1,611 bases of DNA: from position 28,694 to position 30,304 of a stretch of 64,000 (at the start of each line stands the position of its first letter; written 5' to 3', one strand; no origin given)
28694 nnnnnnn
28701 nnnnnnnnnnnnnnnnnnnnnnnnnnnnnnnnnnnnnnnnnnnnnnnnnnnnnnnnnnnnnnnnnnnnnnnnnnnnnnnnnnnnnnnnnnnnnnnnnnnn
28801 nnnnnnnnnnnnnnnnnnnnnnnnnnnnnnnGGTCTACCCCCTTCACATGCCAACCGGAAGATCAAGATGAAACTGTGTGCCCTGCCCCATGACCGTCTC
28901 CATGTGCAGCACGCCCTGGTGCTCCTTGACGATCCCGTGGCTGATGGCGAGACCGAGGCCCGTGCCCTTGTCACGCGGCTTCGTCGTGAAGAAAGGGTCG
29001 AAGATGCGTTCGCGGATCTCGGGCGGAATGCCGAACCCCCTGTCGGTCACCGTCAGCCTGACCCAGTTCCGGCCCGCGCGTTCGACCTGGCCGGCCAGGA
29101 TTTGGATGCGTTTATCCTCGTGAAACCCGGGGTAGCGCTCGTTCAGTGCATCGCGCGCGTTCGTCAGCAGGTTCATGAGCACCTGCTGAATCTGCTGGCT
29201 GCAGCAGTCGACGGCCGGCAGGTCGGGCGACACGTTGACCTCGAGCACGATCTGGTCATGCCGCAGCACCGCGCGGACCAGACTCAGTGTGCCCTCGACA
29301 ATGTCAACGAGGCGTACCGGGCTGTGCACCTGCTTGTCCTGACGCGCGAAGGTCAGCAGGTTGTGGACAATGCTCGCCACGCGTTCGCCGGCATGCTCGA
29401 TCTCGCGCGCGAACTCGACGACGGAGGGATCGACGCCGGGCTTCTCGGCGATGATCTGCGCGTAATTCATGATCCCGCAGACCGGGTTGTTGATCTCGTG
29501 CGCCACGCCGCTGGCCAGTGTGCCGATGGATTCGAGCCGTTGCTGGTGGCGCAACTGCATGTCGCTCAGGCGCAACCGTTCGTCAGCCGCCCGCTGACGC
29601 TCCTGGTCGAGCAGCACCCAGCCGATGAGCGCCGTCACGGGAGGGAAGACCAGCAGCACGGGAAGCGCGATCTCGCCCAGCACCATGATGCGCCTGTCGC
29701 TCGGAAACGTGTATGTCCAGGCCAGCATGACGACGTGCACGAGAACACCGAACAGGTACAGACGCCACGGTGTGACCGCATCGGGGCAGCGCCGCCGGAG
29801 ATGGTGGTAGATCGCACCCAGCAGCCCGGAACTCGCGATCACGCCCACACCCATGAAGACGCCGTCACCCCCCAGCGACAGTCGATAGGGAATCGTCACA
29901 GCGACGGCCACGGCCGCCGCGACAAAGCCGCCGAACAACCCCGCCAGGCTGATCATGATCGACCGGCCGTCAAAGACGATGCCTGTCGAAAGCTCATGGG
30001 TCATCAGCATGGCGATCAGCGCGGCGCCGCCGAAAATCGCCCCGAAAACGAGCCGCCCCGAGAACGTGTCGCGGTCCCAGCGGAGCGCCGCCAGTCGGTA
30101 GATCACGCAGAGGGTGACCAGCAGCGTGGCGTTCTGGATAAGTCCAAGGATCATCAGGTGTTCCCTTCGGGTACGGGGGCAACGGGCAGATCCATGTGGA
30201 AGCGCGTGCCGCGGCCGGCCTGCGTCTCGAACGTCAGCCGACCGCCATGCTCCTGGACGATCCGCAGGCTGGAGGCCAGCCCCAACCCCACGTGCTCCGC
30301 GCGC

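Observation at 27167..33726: Three back-to-back sensor kinases (including a REC-HK-REC hybrid) with no output response regulator in the window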

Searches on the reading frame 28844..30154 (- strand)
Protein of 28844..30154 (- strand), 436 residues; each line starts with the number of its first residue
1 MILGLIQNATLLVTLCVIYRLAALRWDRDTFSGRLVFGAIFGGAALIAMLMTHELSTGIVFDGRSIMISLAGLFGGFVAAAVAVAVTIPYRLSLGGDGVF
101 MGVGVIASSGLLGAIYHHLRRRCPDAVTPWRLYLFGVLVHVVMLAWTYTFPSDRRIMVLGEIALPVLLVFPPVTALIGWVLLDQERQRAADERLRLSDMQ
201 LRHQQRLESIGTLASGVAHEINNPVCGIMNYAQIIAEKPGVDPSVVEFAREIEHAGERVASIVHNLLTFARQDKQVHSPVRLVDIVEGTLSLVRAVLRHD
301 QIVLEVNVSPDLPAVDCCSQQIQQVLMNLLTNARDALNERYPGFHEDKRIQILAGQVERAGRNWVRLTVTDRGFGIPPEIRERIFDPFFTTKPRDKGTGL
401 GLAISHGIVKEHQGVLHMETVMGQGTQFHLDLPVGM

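Call 6: search_protein_families(library=pfam, proteins=[window:28844-30154:-], max_evalue=0.01)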
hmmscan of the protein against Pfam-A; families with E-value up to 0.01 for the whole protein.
window:28844-30154:- (436 aa): 3 families
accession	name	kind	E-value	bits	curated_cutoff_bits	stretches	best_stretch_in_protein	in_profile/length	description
PF02518.31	HATPase_c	-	3.9e-23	82.5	26.4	1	320-434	4-109/111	Histidine kinase-, DNA gyrase B-, and HSP90-like ATPase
PF07694.17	5TM-5TMR_LYT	-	7.5e-23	81.4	24.6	1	27-182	11-167/169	5TMR of 5TMR-LYT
PF00512.31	HisKA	-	2.8e-12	47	26.9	1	211-274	3-65/66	His Kinase A (phospho-acceptor) domain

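Call 16: find_encoding_contigs(protein=window:28844-30154:-, flank=10000, max_places=6)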
Protein window:28844-30154:- (436 aa): 1 contig read that carries it; 1 place shown.
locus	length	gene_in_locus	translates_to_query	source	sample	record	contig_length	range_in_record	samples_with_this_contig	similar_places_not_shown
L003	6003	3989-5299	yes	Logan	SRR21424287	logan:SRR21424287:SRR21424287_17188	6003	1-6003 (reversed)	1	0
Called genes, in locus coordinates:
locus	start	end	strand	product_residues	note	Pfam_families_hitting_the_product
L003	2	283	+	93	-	?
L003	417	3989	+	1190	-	PF03924:CHASE, PF08448:PAS_4 (weak), PF13426:PAS_9 (faint), PF00512:HisKA, PF02518:HATPase_c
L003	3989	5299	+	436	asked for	PF07694:5TM-5TMR_LYT, PF00512:HisKA, PF02518:HATPase_c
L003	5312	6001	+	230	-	?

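Call 21: find_homologous_proteins(query=window:28844-30154:-, max_evalue=1e-20)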
Query window:28844-30154:- (436 aa): 7658 proteins with E <= 1e-20 among 8000 candidates; the best 120 are listed.
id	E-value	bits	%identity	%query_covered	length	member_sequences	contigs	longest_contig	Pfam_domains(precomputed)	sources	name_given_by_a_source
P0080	2.8e-288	974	100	100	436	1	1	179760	PF02518.32,PF07694.18,PF00512.32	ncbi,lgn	-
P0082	3.2e-131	456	60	57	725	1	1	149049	PF08447.19,PF13426.14,PF13188.14,PF08448.17,PF02518.32,PF07694.18,PF00512.32,PF00989.32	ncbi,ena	-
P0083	6.7e-124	432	57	58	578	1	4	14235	PF13426.14,PF08448.17,PF02518.32,PF07694.18,PF00512.32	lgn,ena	-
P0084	9.1e-118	412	58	57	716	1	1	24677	PF08447.19,PF13426.14,PF13188.14,PF08448.17,PF02518.32,PF07694.18,PF00512.32,PF00989.32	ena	-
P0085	1.9e-115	404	59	58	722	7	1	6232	PF08447.19,PF13426.14,PF13188.14,PF08448.17,PF02518.32,PF07694.18,PF00512.32,PF00989.32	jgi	jgi:PAS domain S-box-containing protein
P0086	1.0e-110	389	55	57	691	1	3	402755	PF13426.14,PF13188.14,PF08448.17,PF02518.32,PF07694.18,PF00512.32,PF00989.32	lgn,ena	-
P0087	2.2e-110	388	55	58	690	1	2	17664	PF13426.14,PF13188.14,PF08448.17,PF02518.32,PF07694.18,PF00512.32,PF00989.32,PF14501.13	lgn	-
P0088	4.8e-110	386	55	58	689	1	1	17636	PF13426.14,PF13188.14,PF08448.17,PF02518.32,PF07694.18,PF00512.32,PF00989.32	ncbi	-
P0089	5.1e-110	386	53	57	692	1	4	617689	PF13426.14,PF13188.14,PF08448.17,PF02518.32,PF07694.18,PF00512.32,PF00989.32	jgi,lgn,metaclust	metaclust:\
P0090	9.5e-110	385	55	57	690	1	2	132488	PF13426.14,PF13188.14,PF08448.17,PF02518.32,PF07694.18,PF00512.32,PF00989.32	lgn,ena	-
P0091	1.0e-109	385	55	57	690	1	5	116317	PF13426.14,PF13188.14,PF08448.17,PF02518.32,PF07694.18,PF00512.32,PF00989.32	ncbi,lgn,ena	-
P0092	1.1e-109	385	52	57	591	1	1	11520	PF08447.19,PF13426.14,PF02518.32,PF07694.18,PF00512.32,PF00989.32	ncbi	-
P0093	1.5e-109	385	53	57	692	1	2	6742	PF13426.14,PF13188.14,PF08448.17,PF02518.32,PF07694.18,PF00512.32,PF00989.32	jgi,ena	-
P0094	1.8e-109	385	56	59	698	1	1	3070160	PF08447.19,PF13426.14,PF13188.14,PF08448.17,PF02518.32,PF07694.18,PF00512.32,PF00989.32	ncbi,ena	-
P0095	2.9e-109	384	56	57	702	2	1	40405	PF13426.14,PF13188.14,PF08448.17,PF02518.32,PF07694.18,PF00512.32,PF00989.32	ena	-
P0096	3.9e-109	383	55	57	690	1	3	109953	PF13426.14,PF13188.14,PF08448.17,PF02518.32,PF07694.18,PF00512.32,PF00989.32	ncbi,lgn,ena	-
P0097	5.3e-109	383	57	58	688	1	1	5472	PF08447.19,PF13426.14,PF13188.14,PF08448.17,PF02518.32,PF07694.18,PF00512.32,PF00989.32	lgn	-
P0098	5.4e-109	383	55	57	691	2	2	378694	PF13426.14,PF13188.14,PF08448.17,PF02518.32,PF07694.18,PF00512.32,PF00989.32,PF14501.13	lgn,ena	-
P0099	3.2e-108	380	53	57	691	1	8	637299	PF08447.19,PF13426.14,PF13188.14,PF08448.17,PF02518.32,PF07694.18,PF00512.32,PF00989.32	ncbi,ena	-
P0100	3.3e-108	380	55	57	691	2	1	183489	PF08447.19,PF13426.14,PF13188.14,PF08448.17,PF02518.32,PF07694.18,PF00512.32,PF00989.32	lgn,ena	-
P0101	3.6e-108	380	55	57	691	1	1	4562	PF13426.14,PF13188.14,PF08448.17,PF02518.32,PF07694.18,PF00512.32,PF00989.32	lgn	-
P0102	4.4e-108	380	53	57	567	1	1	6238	PF13426.14,PF13188.14,PF02518.32,PF07694.18,PF00512.32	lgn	-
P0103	4.9e-108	380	50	59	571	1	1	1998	PF02518.32,PF07694.18,PF00512.32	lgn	-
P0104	5.9e-108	380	56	58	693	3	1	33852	PF08447.19,PF13426.14,PF13188.14,PF08448.17,PF02518.32,PF07694.18,PF00512.32,PF00989.32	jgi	jgi:PAS domain S-box-containing protein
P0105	5.9e-108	380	55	58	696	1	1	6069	PF08447.19,PF13426.14,PF13188.14,PF08448.17,PF02518.32,PF07694.18,PF00512.32,PF00989.32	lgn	-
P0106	6.8e-108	379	55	57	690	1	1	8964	PF13426.14,PF13188.14,PF08448.17,PF02518.32,PF07694.18,PF00512.32,PF00989.32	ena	-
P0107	6.9e-108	379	55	57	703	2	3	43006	PF08447.19,PF13426.14,PF13188.14,PF08448.17,PF02518.32,PF07694.18,PF00512.32,PF00989.32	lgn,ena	-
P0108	9.7e-108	379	55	60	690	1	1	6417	PF13426.14,PF13188.14,PF08448.17,PF02518.32,PF07694.18,PF00512.32,PF00989.32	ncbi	-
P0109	1.3e-107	379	55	57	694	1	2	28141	PF13426.14,PF13188.14,PF08448.17,PF02518.32,PF07694.18,PF00512.32,PF00989.32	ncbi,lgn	-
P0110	1.4e-107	378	55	54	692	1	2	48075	PF13426.14,PF13188.14,PF08448.17,PF02518.32,PF07694.18,PF00512.32,PF00989.32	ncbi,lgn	-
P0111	3.1e-107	377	53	57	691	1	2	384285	PF08447.19,PF13426.14,PF13188.14,PF08448.17,PF02518.32,PF07694.18,PF00512.32,PF00989.32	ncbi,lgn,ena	-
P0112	4.3e-107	377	53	57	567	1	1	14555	PF13426.14,PF13188.14,PF02518.32,PF07694.18,PF00512.32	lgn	-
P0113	7.4e-107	376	54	57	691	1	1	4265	PF08447.19,PF13426.14,PF13188.14,PF08448.17,PF02518.32,PF07694.18,PF00512.32,PF00989.32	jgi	jgi:PAS domain S-box-containing protein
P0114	9.5e-107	376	56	57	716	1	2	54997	PF13426.14,PF13188.14,PF08448.17,PF02518.32,PF07694.18,PF00512.32,PF00989.32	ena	-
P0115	1.7e-106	375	55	58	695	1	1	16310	PF08447.19,PF13426.14,PF13188.14,PF08448.17,PF02518.32,PF07694.18,PF00512.32,PF00989.32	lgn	-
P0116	2.1e-106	374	51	64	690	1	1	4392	PF13426.14,PF13188.14,PF08448.17,PF02518.32,PF07694.18,PF00512.32,PF00989.32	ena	-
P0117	3.7e-106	374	53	58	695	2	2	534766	PF08447.19,PF13426.14,PF13188.14,PF08448.17,PF02518.32,PF07694.18,PF00512.32,PF00989.32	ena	-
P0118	3.8e-106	374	54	57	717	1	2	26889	PF13426.14,PF13188.14,PF08448.17,PF02518.32,PF07694.18,PF00512.32,PF00989.32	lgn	-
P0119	4.1e-106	374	56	57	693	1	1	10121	PF13426.14,PF13188.14,PF08448.17,PF02518.32,PF07694.18,PF00512.32,PF00989.32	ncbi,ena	-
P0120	5.3e-106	373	54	57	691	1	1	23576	PF08447.19,PF13426.14,PF13188.14,PF08448.17,PF02518.32,PF07694.18,PF00512.32,PF00989.32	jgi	-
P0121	7.8e-106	373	57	58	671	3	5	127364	PF13426.14,PF13188.14,PF08448.17,PF02518.32,PF07694.18,PF00512.32,PF00989.32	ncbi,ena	-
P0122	9.8e-106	372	56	57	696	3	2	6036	PF13426.14,PF13188.14,PF08448.17,PF02518.32,PF07694.18,PF00512.32,PF00989.32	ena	-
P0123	1.1e-105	372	59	54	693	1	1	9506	PF13426.14,PF13188.14,PF08448.17,PF02518.32,PF07694.18,PF00512.32,PF00989.32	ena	-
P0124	1.4e-105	372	54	58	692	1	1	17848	PF13426.14,PF13188.14,PF08448.17,PF02518.32,PF07694.18,PF00512.32,PF00989.32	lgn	-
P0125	2.2e-105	371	54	57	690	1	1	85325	PF13426.14,PF13188.14,PF08448.17,PF02518.32,PF07694.18,PF00512.32,PF00989.32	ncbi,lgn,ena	-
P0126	3.4e-105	371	57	54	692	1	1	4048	PF13426.14,PF13188.14,PF08448.17,PF02518.32,PF07694.18,PF00512.32,PF00989.32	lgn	-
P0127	3.7e-105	370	57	57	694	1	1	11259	PF08447.19,PF13426.14,PF13188.14,PF08448.17,PF02518.32,PF07694.18,PF00512.32,PF00989.32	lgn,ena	-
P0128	5.1e-105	370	53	57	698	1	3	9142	PF08447.19,PF13426.14,PF13188.14,PF08448.17,PF02518.32,PF07694.18,PF00512.32,PF00989.32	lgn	-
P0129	8.7e-105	369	53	57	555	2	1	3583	PF13426.14,PF13188.14,PF02518.32,PF07694.18,PF00512.32,PF00989.32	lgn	-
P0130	2.1e-104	368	53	57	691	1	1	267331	PF08447.19,PF13426.14,PF13188.14,PF08448.17,PF02518.32,PF07694.18,PF00512.32,PF00989.32,PF14501.13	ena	-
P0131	2.2e-104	368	55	57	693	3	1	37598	PF13426.14,PF13188.14,PF08448.17,PF02518.32,PF07694.18,PF00512.32,PF00989.32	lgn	-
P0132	2.3e-104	368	53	57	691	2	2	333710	PF08447.19,PF13426.14,PF13188.14,PF08448.17,PF02518.32,PF07694.18,PF00512.32,PF00989.32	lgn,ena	-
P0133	8.0e-104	366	55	58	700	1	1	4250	PF13426.14,PF13188.14,PF08448.17,PF02518.32,PF07694.18,PF00512.32,PF00989.32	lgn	-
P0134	8.7e-104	366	52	57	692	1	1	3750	PF13426.14,PF13188.14,PF08448.17,PF02518.32,PF07694.18,PF00512.32,PF00989.32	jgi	jgi:PAS domain S-box-containing protein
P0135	1.4e-103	365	54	58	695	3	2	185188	PF13426.14,PF13188.14,PF08448.17,PF02518.32,PF07694.18,PF00512.32,PF00989.32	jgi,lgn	jgi:PAS domain S-box-containing protein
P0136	1.6e-103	365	55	54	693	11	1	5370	PF13426.14,PF13188.14,PF08448.17,PF02518.32,PF07694.18,PF00512.32,PF00989.32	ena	-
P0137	2.0e-103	365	54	58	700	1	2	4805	PF08447.19,PF13426.14,PF13188.14,PF08448.17,PF02518.32,PF07694.18,PF00512.32,PF00989.32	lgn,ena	-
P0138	2.5e-103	364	49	64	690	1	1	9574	PF13426.14,PF13188.14,PF08448.17,PF02518.32,PF07694.18,PF00512.32,PF00989.32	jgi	jgi:PAS domain S-box-containing protein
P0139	1.4e-102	362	55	57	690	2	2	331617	PF08447.19,PF13426.14,PF13188.14,PF24820.2,PF08448.17,PF02518.32,PF07694.18,PF00512.32,PF00989.32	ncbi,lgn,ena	-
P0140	2.1e-102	361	54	57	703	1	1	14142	PF08447.19,PF13426.14,PF02518.32,PF07694.18,PF00512.32,PF00989.32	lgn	-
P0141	2.2e-102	361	55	54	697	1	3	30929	PF08447.19,PF13426.14,PF13188.14,PF08448.17,PF02518.32,PF07694.18,PF00512.32,PF00989.32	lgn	-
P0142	2.6e-102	361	55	58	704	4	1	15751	PF13426.14,PF13188.14,PF08448.17,PF02518.32,PF07694.18,PF00512.32,PF00989.32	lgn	-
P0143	3.4e-102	361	50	58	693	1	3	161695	PF13426.14,PF13188.14,PF08448.17,PF02518.32,PF07694.18,PF00512.32,PF00989.32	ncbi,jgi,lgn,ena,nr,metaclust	ncbi:MAG: hypothetical protein A2Y17_07535 [Clostridiales bacterium GWF2_38_85]|nr:MAG: hypothetical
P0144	4.1e-102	360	53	54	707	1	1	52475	PF13426.14,PF13188.14,PF08448.17,PF02518.32,PF07694.18,PF00512.32,PF00989.32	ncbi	ncbi:MAG: PAS domain S-box protein [Clostridia bacterium]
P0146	5.4e-102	360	51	58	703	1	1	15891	PF13426.14,PF13188.14,PF08448.17,PF02518.32,PF07694.18,PF00512.32,PF00989.32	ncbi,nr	ncbi:MAG: PAS domain S-box protein [Clostridia bacterium]|nr:PAS domain S-box protein [Clostridia ba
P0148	6.1e-102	360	55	58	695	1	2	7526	PF08447.19,PF13426.14,PF13188.14,PF08448.17,PF02518.32,PF07694.18,PF00512.32,PF00989.32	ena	-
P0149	6.8e-102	360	50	59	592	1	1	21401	PF13426.14,PF13188.14,PF02518.32,PF07694.18,PF00512.32,PF00989.32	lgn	-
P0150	7.2e-102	360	51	57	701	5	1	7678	PF13426.14,PF13188.14,PF08448.17,PF02518.32,PF07694.18,PF00512.32,PF00989.32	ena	-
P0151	1.9e-101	358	54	54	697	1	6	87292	PF08447.19,PF13426.14,PF13188.14,PF08448.17,PF02518.32,PF07694.18,PF00512.32,PF00989.32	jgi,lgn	jgi:PAS domain S-box-containing protein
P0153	3.6e-101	357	54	57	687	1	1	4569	PF13426.14,PF13188.14,PF08448.17,PF02518.32,PF07694.18,PF00512.32,PF00989.32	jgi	jgi:PAS domain S-box-containing protein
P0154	3.6e-101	357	53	58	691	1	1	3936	PF08447.19,PF13426.14,PF13188.14,PF08448.17,PF02518.32,PF07694.18,PF00512.32,PF00989.32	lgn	-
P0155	5.2e-101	357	41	100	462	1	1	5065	PF02518.32,PF07694.18,PF00512.32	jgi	-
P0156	6.0e-101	357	53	58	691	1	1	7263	PF08447.19,PF13426.14,PF13188.14,PF08448.17,PF02518.32,PF07694.18,PF00512.32,PF00989.32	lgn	-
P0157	6.5e-101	356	52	58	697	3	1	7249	PF13426.14,PF13188.14,PF02518.32,PF07694.18,PF00512.32,PF00989.32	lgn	-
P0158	7.3e-101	356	51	57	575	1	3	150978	PF13426.14,PF13188.14,PF02518.32,PF07694.18,PF00512.32,PF00989.32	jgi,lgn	jgi:PAS domain S-box-containing protein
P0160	9.7e-101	356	53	58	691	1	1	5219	PF08447.19,PF13426.14,PF13188.14,PF08448.17,PF02518.32,PF07694.18,PF00512.32,PF00989.32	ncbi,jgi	-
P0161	1.0e-100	356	51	57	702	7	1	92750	PF08447.19,PF13426.14,PF13188.14,PF08448.17,PF02518.32,PF07694.18,PF00512.32,PF00989.32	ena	-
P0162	1.2e-100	355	53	58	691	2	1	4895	PF08447.19,PF13426.14,PF13188.14,PF08448.17,PF02518.32,PF07694.18,PF00512.32,PF00989.32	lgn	-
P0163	1.5e-100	355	53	57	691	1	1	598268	PF13426.14,PF13188.14,PF08448.17,PF02518.32,PF07694.18,PF00512.32,PF00989.32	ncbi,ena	-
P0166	2.3e-100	355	56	58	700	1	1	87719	PF13426.14,PF13188.14,PF08448.17,PF02518.32,PF07694.18,PF00512.32,PF00989.32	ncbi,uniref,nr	ncbi:PAS domain S-box protein [Anaerotalea alkaliphila]|uniref:histidine kinase n=1 Tax=Anaerotalea 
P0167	2.4e-100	355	49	57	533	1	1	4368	PF08447.19,PF02518.32,PF07694.18,PF00512.32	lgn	-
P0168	2.4e-100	355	51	57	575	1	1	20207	PF13426.14,PF13188.14,PF08448.17,PF02518.32,PF07694.18,PF00512.32,PF00989.32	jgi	jgi:PAS domain S-box-containing protein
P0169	3.0e-100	354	54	56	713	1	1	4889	PF13426.14,PF13188.14,PF02518.32,PF07694.18,PF00512.32,PF00989.32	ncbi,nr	ncbi:MAG: PAS domain S-box protein [Erysipelotrichales bacterium]|nr:MAG: PAS domain S-box protein [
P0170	3.1e-100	354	52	54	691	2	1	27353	PF13426.14,PF13188.14,PF08448.17,PF02518.32,PF07694.18,PF00512.32,PF00989.32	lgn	-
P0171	5.3e-100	353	59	54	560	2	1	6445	PF13426.14,PF02518.32,PF07694.18,PF00512.32,PF00989.32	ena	-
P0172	6.3e-100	353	54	54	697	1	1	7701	PF13426.14,PF13188.14,PF08448.17,PF02518.32,PF07694.18,PF00512.32,PF00989.32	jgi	jgi:PAS domain S-box-containing protein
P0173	7.2e-100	353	52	58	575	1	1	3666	PF02518.32,PF07694.18,PF00512.32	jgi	-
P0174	7.8e-100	353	52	58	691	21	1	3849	PF08447.19,PF13426.14,PF13188.14,PF08448.17,PF02518.32,PF07694.18,PF00512.32,PF00989.32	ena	-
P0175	8.2e-100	353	53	58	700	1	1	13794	PF13426.14,PF13188.14,PF02518.32,PF07694.18,PF00512.32,PF00989.32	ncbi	-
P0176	9.7e-100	353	54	56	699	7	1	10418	PF13426.14,PF13188.14,PF02518.32,PF07694.18,PF00512.32,PF00989.32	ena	-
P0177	1.4e-99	352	52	57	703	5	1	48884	PF13426.14,PF13188.14,PF08448.17,PF02518.32,PF07694.18,PF00512.32,PF00989.32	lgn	-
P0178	1.6e-99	352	50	57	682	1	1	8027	PF13426.14,PF13188.14,PF08448.17,PF02518.32,PF07694.18,PF00512.32,PF00989.32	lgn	-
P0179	2.9e-99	351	50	59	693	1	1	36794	PF13426.14,PF13188.14,PF08448.17,PF02518.32,PF07694.18,PF00512.32,PF00989.32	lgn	-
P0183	1.4e-98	349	53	57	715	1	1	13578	PF08447.19,PF13426.14,PF13188.14,PF08448.17,PF02518.32,PF07694.18,PF00512.32,PF00989.32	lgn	-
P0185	1.7e-98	348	52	57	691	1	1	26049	PF13426.14,PF13188.14,PF02518.32,PF07694.18,PF00512.32,PF00989.32,PF14501.13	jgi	jgi:PAS domain S-box-containing protein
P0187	2.1e-98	348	53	57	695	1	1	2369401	PF13426.14,PF13188.14,PF08448.17,PF02518.32,PF07694.18,PF00512.32,PF00989.32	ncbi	-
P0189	4.0e-98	347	53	54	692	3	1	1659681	PF08447.19,PF13426.14,PF13188.14,PF08448.17,PF02518.32,PF07694.18,PF00512.32,PF00989.32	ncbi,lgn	-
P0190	8.0e-98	346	53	57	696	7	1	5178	PF13426.14,PF13188.14,PF08448.17,PF02518.32,PF07694.18,PF00512.32,PF00989.32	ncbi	-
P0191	9.4e-98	346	53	54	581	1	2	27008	PF13426.14,PF13188.14,PF02518.32,PF07694.18,PF00512.32,PF00989.32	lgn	-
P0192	9.7e-98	346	54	57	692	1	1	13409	PF13426.14,PF13188.14,PF02518.32,PF07694.18,PF00512.32,PF00989.32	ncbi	-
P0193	1.0e-97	346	53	58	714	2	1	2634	PF13426.14,PF13188.14,PF08448.17,PF02518.32,PF07694.18,PF00512.32,PF00989.32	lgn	-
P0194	1.1e-97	346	53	56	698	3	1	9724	PF08447.19,PF13426.14,PF13188.14,PF08448.17,PF02518.32,PF07694.18,PF00512.32,PF00989.32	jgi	-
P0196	1.3e-97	346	50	58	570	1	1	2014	PF02518.32,PF07694.18,PF00512.32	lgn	-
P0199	2.4e-97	345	53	54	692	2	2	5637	PF13426.14,PF13188.14,PF08448.17,PF02518.32,PF07694.18,PF00512.32,PF00989.32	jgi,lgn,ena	-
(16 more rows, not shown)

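Call 24: find_encoding_contigs(protein=P0155, flank=8000, max_places=2)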
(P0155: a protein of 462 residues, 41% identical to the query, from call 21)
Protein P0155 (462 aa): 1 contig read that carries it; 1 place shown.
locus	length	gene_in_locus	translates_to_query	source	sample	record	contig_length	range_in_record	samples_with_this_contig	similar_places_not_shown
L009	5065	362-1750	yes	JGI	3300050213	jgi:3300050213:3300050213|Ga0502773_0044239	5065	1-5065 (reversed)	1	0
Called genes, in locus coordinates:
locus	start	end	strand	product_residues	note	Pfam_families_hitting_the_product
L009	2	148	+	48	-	?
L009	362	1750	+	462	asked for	PF07694:5TM-5TMR_LYT, PF00512:HisKA, PF02518:HATPase_c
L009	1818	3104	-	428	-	PF01053:Cys_Met_Meta_PP, PF00155:Aminotran_1_2 (weak), PF01041:DegT_DnrJ_EryC1, PF06838:Met_gamma_lyase (weak), PF00266:Aminotran_5 (weak)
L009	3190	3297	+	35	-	-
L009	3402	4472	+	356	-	PF01522:Polysacc_deac_1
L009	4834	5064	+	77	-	?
